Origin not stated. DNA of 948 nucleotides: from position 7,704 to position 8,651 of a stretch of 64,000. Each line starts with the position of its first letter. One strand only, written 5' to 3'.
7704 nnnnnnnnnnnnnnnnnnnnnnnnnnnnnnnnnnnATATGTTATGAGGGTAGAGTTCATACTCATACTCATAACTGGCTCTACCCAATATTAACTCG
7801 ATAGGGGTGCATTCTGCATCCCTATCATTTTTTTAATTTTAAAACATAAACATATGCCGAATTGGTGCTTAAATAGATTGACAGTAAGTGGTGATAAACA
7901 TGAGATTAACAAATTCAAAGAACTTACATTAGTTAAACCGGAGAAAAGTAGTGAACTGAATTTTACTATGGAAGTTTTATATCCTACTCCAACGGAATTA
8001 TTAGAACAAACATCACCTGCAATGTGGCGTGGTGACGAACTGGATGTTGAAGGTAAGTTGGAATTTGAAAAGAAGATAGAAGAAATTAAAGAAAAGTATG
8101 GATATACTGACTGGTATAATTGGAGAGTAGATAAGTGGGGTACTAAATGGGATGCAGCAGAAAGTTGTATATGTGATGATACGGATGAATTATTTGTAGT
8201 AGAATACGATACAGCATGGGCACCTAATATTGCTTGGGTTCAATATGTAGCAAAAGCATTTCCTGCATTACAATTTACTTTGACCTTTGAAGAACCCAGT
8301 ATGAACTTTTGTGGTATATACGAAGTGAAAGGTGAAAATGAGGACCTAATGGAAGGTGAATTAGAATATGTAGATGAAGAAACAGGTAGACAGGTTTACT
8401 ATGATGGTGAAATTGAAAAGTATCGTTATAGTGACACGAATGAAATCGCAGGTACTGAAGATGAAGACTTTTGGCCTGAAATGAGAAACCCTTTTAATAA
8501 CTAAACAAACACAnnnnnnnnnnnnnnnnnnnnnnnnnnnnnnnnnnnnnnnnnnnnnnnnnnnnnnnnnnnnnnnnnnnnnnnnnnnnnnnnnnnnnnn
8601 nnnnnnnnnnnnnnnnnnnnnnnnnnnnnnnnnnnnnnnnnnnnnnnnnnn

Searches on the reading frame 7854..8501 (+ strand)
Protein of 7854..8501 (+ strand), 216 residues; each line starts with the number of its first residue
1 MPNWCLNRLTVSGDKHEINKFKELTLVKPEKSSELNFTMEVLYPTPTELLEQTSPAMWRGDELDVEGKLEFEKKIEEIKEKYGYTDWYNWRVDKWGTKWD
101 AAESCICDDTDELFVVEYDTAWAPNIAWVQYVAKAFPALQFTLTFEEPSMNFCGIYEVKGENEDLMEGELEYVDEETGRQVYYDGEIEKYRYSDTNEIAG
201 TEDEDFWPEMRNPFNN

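Call 94: search_protein_families(library=phrogs, proteins=[window:7854-8501:+], max_evalue=0.00001)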
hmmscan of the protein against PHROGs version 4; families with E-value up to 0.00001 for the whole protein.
window:7854-8501:+ (216 aa): 3 families
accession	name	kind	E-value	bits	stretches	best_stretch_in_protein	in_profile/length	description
phrog_12644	-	unknown function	1.8e-17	64.8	1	70-172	100-199/236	-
phrog_20518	-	unknown function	4.7e-14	53.7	1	85-153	105-174/177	-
phrog_37043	-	unknown function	1.9e-06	28.3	0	84-173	191-282/308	-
